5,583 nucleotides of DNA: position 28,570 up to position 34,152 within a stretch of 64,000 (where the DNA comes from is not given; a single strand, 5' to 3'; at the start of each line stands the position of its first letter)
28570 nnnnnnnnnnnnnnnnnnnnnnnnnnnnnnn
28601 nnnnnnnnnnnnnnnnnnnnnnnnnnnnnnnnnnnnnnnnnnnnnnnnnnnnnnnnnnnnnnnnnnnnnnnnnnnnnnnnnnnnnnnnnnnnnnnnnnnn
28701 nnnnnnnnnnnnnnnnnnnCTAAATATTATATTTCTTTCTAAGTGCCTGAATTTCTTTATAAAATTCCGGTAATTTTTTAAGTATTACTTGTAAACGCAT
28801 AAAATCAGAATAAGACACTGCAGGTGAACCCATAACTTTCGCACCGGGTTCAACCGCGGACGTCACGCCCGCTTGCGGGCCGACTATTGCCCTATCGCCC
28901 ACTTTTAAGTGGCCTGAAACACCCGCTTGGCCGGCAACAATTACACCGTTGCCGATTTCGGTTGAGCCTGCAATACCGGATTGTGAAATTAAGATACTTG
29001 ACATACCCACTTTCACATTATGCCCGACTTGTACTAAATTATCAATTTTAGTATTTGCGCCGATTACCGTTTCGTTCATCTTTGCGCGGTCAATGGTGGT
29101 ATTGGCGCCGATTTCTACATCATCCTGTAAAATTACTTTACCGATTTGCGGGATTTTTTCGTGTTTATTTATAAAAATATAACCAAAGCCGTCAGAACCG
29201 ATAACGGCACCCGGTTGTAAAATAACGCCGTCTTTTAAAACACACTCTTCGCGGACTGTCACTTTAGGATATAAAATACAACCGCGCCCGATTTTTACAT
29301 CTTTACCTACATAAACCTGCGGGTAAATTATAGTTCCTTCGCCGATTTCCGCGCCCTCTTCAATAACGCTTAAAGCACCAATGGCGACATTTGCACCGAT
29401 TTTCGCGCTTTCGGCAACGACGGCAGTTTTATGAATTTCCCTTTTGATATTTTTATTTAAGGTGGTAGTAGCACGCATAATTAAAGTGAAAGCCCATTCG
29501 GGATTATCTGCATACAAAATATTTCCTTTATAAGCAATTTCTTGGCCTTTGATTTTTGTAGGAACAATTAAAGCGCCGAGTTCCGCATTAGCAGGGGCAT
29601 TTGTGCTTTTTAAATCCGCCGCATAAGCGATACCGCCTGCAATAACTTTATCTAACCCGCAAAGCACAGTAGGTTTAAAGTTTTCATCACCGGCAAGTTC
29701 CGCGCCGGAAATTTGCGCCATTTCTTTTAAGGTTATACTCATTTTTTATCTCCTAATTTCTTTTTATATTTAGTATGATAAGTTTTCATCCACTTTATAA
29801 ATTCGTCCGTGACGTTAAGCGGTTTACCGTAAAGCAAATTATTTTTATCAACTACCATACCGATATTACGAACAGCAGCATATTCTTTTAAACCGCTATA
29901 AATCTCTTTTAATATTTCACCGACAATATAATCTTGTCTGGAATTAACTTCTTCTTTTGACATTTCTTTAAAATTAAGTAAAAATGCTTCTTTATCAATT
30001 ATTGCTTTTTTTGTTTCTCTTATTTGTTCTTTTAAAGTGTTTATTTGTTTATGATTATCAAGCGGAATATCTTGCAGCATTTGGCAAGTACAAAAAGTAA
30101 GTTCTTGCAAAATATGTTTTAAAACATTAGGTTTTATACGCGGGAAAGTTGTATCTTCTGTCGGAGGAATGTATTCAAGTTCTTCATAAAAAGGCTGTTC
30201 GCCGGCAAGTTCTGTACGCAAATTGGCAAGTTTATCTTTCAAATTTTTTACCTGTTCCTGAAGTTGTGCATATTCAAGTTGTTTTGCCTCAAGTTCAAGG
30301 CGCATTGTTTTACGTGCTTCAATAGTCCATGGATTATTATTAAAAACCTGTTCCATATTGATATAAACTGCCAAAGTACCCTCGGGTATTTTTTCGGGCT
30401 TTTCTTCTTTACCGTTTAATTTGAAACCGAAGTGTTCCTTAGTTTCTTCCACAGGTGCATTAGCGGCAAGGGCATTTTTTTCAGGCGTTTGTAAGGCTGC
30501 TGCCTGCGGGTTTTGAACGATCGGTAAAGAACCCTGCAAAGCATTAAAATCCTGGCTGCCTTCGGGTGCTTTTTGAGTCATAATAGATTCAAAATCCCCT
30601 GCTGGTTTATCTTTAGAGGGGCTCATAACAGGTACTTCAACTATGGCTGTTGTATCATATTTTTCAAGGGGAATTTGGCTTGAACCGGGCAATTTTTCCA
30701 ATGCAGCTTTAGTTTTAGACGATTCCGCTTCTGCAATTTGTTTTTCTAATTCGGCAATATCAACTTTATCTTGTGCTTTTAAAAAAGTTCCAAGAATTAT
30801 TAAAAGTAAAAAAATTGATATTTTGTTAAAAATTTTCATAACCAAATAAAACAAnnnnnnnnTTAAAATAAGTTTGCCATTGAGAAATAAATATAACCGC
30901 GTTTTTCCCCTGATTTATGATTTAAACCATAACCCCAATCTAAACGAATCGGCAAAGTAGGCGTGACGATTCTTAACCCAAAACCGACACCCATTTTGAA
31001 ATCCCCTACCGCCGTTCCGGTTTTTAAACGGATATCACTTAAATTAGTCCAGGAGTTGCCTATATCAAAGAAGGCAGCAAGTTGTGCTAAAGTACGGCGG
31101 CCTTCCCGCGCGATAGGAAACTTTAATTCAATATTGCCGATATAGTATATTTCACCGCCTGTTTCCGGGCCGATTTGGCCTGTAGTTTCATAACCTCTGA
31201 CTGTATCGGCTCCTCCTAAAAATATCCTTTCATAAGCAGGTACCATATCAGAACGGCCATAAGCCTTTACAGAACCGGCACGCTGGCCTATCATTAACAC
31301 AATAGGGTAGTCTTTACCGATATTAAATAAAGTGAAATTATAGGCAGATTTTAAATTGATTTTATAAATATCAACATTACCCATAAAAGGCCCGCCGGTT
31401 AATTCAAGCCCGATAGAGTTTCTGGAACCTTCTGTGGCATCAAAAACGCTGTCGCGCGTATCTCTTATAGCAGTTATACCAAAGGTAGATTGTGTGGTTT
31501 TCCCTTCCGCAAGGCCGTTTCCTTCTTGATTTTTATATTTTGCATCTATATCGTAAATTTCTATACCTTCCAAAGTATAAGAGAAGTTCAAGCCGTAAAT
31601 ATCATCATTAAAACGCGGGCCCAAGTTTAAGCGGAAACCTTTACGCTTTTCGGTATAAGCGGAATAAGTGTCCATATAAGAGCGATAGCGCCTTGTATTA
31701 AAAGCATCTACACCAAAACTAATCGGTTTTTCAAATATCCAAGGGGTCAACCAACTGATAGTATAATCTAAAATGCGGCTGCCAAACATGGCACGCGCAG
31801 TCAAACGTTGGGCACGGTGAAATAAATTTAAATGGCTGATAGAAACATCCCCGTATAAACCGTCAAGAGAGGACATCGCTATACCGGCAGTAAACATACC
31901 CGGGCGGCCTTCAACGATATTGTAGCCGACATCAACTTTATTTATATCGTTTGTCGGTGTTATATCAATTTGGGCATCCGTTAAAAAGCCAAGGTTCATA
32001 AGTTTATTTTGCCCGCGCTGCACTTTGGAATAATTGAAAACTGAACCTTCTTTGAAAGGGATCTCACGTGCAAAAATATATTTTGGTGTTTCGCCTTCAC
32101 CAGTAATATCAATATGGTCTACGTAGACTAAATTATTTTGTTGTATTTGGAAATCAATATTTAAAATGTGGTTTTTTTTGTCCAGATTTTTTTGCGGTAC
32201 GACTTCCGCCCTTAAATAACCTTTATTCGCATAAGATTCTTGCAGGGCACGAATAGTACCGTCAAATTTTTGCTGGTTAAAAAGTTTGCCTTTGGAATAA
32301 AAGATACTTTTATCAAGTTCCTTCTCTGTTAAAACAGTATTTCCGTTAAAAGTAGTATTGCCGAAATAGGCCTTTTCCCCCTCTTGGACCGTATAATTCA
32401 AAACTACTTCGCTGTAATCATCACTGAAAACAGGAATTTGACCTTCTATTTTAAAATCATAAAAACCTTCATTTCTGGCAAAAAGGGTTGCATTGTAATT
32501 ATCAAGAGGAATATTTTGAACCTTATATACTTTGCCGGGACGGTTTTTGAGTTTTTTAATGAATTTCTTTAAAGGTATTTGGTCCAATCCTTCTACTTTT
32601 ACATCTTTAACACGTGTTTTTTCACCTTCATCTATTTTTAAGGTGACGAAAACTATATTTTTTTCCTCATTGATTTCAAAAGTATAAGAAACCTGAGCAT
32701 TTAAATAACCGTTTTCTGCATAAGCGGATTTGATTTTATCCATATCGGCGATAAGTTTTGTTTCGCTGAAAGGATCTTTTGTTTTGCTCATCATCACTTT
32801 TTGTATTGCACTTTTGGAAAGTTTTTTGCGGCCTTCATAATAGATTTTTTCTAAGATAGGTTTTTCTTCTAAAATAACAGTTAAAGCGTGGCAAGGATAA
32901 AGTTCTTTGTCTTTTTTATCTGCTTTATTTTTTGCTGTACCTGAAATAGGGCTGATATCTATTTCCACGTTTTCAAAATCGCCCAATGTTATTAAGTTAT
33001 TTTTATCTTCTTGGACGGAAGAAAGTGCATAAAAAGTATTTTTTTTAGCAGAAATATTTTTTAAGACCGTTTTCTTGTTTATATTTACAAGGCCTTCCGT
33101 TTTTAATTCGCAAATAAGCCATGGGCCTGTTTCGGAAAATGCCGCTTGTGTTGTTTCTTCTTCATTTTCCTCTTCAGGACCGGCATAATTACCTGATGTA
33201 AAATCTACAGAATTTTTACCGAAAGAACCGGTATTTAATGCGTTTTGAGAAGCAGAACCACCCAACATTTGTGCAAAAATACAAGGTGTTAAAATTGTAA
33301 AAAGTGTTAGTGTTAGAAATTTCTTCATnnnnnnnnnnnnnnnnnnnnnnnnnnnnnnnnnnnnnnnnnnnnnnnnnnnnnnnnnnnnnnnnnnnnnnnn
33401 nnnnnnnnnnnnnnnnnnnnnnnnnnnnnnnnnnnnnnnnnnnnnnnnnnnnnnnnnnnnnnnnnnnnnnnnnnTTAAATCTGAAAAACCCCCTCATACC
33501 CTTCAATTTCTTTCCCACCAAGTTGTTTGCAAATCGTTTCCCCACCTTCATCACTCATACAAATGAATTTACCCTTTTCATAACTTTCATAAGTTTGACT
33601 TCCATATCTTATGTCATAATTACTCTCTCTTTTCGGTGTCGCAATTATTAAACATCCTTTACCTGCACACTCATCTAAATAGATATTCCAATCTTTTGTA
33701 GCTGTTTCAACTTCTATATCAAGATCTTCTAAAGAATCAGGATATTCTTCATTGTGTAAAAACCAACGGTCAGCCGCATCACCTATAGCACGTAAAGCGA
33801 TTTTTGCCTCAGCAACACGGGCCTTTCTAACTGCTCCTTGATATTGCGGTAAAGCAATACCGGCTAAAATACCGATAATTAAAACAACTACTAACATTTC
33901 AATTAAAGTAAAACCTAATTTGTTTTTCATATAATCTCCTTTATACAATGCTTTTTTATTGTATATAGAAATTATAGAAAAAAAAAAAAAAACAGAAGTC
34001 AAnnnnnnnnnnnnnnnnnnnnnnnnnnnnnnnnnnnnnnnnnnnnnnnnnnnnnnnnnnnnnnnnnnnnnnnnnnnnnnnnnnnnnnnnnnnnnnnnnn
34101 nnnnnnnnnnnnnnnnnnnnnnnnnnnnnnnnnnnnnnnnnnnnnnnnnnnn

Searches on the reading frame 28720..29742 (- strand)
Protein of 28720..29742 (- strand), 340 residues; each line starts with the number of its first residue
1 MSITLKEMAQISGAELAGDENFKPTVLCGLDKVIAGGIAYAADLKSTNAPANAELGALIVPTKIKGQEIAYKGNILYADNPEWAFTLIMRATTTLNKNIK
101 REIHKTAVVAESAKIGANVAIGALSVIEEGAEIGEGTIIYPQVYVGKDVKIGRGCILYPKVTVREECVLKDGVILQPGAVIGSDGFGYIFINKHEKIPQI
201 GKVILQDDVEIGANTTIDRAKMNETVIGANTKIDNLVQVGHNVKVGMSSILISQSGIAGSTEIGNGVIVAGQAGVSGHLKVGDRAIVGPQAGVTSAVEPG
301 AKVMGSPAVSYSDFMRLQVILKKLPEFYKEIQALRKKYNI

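Call 17: search_protein_families(library=pfam, proteins=[window:28720-29742:-], max_evalue=0.0001)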
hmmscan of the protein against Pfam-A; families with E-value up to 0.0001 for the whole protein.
window:28720-29742:- (340 aa): 4 families
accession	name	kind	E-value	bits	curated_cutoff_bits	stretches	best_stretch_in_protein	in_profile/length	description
PF00132.30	Hexapep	-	2.4e-28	97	27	3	130-164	1-35/36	Bacterial transferase hexapeptide (six repeats)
PF25084.1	LbH_EIF2B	-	4.6e-12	46.3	54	1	105-180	8-98/105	EIF2B subunit epsilon LbH domain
PF14602.12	Hexapep_2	-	6.4e-05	23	27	0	114-139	3-26/34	Hexapeptide repeat of succinyl-transferase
PF24894.1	Hexapep_GlmU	-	8.4e-05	23.1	23.3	0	125-184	24-86/104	GlmU-like, C-terminal hexapeptide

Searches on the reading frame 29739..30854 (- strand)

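Call 17: search_protein_families(library=pfam, proteins=[window:29739-30854:-], max_evalue=0.0001)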
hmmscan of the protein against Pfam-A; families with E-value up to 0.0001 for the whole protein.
window:29739-30854:- (371 aa): 1 family
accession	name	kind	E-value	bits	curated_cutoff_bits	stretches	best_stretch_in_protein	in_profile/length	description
PF03938.19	OmpH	-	2.6e-10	41.1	32.4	1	275-354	57-139/141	Outer membrane protein (OmpH-like)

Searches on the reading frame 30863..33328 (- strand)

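Call 17: search_protein_families(library=pfam, proteins=[window:30863-33328:-], max_evalue=0.0001)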
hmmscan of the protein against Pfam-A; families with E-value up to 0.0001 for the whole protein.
window:30863-33328:- (821 aa): 3 families
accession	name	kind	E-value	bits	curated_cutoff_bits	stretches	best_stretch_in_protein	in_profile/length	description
PF01103.29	Omp85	-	1.3e-51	176.5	24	1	501-819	1-323/325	Omp85 superfamily domain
PF07244.20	POTRA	-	7e-50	168.1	21.3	4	159-235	3-79/79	Surface antigen variable number repeat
PF08479.16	POTRA_2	-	6.7e-10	39.1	24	0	327-381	8-62/76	POTRA domain, ShlB-type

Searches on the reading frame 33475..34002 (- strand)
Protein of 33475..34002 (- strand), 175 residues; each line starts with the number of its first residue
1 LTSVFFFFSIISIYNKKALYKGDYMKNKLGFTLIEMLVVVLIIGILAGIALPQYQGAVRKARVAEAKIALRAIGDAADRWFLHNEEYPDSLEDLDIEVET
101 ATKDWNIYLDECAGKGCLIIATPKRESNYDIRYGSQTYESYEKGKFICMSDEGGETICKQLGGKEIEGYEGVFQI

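Call 17: search_protein_families(library=pfam, proteins=[window:33475-34002:-], max_evalue=0.0001)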
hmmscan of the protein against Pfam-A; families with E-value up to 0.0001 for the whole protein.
window:33475-34002:- (175 aa): 2 families
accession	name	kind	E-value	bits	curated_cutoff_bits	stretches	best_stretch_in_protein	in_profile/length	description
PF07963.17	N_methyl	-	1.5e-08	34.3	21.2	1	25-51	1-27/27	Prokaryotic N-terminal methylation motif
PF16732.10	ComP_DUS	-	1.7e-08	35.7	27.3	1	52-127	1-78/87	Type IV minor pilin ComP, DNA uptake sequence receptor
